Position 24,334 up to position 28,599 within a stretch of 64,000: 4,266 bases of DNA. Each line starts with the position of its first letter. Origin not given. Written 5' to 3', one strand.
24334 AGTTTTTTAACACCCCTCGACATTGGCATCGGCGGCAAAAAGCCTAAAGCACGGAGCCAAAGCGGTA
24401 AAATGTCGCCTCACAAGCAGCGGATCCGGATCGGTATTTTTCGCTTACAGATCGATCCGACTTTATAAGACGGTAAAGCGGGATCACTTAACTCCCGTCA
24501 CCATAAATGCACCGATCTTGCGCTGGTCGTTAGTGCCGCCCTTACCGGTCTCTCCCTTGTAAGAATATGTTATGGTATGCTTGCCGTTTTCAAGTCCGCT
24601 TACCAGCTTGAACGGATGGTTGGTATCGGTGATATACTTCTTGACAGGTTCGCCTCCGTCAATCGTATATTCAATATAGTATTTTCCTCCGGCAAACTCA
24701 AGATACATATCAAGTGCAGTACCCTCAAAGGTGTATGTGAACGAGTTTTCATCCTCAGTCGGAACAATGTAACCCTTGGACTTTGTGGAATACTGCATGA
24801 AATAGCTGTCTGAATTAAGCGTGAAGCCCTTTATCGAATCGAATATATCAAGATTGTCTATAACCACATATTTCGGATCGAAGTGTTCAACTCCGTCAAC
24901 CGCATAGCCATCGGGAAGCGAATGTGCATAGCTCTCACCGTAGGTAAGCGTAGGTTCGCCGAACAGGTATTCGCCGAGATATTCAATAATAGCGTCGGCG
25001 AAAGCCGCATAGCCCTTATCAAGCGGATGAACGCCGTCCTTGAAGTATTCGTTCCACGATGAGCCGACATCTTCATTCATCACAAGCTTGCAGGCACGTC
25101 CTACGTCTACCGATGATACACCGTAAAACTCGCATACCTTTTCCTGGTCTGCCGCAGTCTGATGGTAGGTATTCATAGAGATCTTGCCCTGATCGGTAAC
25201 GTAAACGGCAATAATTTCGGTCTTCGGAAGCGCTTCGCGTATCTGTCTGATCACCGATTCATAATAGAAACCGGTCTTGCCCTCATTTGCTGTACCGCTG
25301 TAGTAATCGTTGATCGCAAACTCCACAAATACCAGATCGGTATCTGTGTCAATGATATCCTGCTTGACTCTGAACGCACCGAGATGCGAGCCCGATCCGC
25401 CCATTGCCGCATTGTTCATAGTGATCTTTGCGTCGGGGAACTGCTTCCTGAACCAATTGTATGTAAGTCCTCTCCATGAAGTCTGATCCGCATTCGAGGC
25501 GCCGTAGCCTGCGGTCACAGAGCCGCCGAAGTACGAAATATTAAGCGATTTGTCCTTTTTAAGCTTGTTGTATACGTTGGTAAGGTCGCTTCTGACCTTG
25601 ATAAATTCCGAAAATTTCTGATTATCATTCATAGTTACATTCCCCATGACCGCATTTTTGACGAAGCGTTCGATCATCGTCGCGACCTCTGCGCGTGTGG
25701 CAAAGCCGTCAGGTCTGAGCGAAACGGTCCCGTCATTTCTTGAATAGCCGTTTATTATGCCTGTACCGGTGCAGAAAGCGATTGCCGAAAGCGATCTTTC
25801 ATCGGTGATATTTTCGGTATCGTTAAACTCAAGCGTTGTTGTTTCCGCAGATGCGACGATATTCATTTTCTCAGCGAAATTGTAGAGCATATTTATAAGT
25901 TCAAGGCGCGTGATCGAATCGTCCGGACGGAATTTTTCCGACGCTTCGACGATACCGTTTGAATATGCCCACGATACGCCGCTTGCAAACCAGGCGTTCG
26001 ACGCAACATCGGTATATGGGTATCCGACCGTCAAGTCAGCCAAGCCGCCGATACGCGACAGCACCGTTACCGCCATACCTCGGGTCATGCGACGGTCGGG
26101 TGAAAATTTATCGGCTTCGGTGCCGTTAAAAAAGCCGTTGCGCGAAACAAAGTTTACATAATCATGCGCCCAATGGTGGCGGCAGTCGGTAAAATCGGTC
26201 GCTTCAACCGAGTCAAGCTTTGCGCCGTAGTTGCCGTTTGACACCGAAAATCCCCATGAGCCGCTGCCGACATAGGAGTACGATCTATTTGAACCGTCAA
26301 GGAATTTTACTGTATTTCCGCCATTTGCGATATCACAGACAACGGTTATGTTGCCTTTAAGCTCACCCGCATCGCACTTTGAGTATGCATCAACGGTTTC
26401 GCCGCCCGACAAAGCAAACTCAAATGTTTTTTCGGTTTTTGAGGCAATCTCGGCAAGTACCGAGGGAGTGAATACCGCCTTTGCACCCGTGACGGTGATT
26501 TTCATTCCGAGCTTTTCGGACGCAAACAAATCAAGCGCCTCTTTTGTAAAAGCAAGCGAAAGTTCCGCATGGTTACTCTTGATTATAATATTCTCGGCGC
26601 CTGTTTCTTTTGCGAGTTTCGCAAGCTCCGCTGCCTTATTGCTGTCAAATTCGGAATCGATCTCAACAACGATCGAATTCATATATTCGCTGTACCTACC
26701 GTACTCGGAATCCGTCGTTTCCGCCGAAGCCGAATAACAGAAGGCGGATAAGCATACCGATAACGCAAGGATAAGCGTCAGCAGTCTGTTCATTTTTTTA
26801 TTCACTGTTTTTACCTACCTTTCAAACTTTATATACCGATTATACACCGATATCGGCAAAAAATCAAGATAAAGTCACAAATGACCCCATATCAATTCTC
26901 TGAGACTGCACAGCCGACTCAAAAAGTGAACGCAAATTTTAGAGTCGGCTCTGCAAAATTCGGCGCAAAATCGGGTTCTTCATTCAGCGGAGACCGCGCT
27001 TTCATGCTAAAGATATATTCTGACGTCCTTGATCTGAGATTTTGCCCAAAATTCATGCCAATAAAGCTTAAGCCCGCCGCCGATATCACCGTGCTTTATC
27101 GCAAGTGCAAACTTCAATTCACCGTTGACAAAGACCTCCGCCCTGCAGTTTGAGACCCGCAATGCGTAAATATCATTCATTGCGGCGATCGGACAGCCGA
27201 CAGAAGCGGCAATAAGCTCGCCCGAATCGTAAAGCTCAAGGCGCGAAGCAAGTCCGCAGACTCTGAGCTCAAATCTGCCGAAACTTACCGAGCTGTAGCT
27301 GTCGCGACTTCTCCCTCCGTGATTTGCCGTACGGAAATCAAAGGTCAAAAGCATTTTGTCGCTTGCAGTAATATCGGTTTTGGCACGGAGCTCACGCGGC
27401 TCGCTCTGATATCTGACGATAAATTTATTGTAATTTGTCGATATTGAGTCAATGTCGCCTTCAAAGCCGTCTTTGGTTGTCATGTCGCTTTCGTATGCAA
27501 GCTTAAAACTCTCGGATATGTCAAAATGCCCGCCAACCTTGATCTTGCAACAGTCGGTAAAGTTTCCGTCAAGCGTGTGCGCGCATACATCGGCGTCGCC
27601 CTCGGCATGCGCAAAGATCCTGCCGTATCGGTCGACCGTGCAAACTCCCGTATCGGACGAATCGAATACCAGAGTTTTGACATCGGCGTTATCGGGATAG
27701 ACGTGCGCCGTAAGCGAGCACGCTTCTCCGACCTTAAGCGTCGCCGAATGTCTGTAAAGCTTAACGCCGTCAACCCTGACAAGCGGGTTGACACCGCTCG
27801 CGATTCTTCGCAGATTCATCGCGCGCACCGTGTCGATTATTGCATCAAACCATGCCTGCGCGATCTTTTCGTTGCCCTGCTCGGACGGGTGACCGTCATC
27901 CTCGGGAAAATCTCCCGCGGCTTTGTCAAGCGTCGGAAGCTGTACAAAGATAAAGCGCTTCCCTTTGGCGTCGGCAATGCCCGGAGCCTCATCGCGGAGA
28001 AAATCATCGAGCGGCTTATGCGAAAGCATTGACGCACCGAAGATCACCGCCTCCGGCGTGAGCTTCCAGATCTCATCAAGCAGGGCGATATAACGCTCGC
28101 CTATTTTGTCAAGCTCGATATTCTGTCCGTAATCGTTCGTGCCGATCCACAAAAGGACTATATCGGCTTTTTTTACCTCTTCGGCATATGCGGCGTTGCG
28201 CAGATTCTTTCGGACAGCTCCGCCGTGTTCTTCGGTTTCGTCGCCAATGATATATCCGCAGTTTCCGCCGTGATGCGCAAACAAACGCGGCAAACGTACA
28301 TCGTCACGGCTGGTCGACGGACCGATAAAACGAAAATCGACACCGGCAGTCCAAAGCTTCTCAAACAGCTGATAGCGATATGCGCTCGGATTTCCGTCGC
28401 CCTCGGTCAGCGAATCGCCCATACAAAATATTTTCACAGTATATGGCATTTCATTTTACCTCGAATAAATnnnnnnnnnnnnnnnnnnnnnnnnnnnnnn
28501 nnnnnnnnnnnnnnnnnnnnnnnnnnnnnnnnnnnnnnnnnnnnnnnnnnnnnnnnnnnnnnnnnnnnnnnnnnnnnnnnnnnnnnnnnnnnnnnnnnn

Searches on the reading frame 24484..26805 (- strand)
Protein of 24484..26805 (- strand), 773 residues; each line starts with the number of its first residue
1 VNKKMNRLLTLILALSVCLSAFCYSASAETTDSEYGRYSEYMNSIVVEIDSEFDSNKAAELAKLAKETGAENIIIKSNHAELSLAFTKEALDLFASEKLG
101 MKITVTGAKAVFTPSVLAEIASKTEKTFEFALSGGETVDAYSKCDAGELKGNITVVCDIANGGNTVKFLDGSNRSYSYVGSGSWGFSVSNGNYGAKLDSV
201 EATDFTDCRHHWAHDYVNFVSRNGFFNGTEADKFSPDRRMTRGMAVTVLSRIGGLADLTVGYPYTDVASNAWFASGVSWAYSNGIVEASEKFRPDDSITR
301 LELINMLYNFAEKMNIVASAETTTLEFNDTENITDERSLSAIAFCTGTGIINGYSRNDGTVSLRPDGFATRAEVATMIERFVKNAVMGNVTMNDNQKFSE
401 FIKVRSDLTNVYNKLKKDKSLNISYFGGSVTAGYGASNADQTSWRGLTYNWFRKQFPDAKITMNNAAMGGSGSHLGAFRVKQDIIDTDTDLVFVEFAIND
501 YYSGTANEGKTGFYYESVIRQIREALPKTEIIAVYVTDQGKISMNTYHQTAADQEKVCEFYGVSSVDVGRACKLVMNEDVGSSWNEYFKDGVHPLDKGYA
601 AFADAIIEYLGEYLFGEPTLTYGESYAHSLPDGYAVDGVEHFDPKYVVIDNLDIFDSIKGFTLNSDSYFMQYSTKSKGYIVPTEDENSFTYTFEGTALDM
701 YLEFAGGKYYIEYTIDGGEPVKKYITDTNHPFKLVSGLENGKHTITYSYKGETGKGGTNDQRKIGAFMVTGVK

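Call 3: search_protein_families(library=pfam, proteins=[window:24484-26805:-], max_evalue=0.1)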
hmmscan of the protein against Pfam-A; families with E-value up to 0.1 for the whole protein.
window:24484-26805:- (773 aa): 6 families
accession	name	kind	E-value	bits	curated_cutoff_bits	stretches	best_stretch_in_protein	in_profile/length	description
PF00395.25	SLH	-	9.7e-25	86.7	20.8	3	263-303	1-43/44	S-layer homology domain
PF13472.12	Lipase_GDSL_2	-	1.5e-19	71.6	32.9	1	426-601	2-178/178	GDSL-like Lipase/Acylhydrolase family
PF00657.28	Lipase_GDSL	-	1e-10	42.6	23.6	1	426-606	4-208/208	GDSL-like Lipase/Acylhydrolase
PF17996.7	CE2_N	-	1.5e-06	28.7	27.9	1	688-753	21-86/108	Carbohydrate esterase 2 N-terminal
PF14606.12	Lipase_GDSL_3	-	0.00068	20.4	27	1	426-607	7-174/178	GDSL-like Lipase/Acylhydrolase family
PF25182.1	NonGDSL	-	0.011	15.5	80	1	400-493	7-99/220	Non-GDSL lipase-like family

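Call 4: search_protein_families(library=ncbifam, proteins=[window:24484-26805:-], max_evalue=0.1)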
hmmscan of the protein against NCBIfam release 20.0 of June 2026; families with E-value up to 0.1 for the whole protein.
window:24484-26805:- (773 aa): 4 families
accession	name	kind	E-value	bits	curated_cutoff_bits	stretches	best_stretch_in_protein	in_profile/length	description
NF033190.2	inl_like_NEAT_1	exception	4.7e-07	28.5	1275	1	198-311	575-691/754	NEAT domain-containing leucine-rich repeat protein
NF042969.1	AcxyGlmanDactase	equivalog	0.00051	19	500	1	688-757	27-96/323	bifunctional acetylxylan esterase/glucomannan deacetylase AxeC2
NF045548.1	GDSL_lipase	equivalog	0.047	13.2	300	0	589-610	204-225/231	Rv0518 family GDSL lipase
NF045594.1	flavodox_BilS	equivalog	0.088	12.8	155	0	504-546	75-117/160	flavodoxin family protein BilS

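Call 80: search_solved_structures(query=window:24484-26805:-, max_evalue=0.001)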
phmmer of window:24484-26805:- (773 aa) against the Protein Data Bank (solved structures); distinct sequences matched with E-value up to 0.001: 4.
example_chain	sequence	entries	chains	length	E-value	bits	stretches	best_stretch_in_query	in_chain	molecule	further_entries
6hfz_A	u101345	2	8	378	3.7e-16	62.1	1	408-613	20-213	GDSL-like protein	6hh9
3pyw_A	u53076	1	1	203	8.7e-07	31.1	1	209-341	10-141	S-layer protein sap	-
6bt4_A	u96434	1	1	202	8.8e-07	31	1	209-339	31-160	S-layer protein sap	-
9g93_A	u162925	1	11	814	6.1e-06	28.3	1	209-351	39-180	S-layer protein sap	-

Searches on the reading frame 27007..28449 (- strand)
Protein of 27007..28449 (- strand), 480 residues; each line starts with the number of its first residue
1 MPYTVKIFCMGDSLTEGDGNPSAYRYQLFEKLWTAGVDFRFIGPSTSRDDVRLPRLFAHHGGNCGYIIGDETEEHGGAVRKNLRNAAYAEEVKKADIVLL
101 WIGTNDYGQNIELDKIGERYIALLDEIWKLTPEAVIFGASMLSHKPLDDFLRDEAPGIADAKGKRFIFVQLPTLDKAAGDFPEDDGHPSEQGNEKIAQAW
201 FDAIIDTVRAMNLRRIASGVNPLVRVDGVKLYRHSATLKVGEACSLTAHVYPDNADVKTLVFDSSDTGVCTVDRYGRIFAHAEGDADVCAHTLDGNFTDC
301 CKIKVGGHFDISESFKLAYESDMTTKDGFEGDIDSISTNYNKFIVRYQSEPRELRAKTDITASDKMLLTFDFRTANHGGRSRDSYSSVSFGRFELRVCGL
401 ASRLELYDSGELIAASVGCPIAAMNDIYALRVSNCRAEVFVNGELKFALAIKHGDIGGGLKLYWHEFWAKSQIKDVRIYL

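Call 3: search_protein_families(library=pfam, proteins=[window:27007-28449:-], max_evalue=0.1)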
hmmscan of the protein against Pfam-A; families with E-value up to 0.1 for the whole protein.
window:27007-28449:- (480 aa): 3 families
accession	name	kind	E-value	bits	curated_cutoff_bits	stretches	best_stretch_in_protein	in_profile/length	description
PF13472.12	Lipase_GDSL_2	-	1.1e-11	46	32.9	1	9-194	1-177/178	GDSL-like Lipase/Acylhydrolase family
PF00657.28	Lipase_GDSL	-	1.3e-09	38.9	23.6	1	7-200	1-208/208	GDSL-like Lipase/Acylhydrolase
PF02368.24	Big_2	-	3.5e-08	33.7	22.8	1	226-298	2-74/79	Bacterial Ig-like domain (group 2)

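Call 4: search_protein_families(library=ncbifam, proteins=[window:27007-28449:-], max_evalue=0.1)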
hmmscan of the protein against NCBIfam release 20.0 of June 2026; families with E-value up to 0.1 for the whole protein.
window:27007-28449:- (480 aa): 1 family
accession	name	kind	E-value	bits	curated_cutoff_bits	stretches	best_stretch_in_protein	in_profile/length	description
NF042969.1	AcxyGlmanDactase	equivalog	0.034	13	500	1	84-198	199-311/323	bifunctional acetylxylan esterase/glucomannan deacetylase AxeC2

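Call 79: search_solved_structures(query=window:27007-28449:-, max_evalue=0.01)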
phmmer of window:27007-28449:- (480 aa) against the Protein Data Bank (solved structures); distinct sequences matched with E-value up to 0.01: 2.
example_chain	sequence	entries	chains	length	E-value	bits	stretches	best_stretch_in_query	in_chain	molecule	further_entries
2vpt_A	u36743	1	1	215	2.8e-14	55.9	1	4-211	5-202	LIPOLYTIC ENZYME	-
7quz_AAA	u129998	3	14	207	9.5e-05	24.5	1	224-304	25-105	Beta-1,3-glucanase bglH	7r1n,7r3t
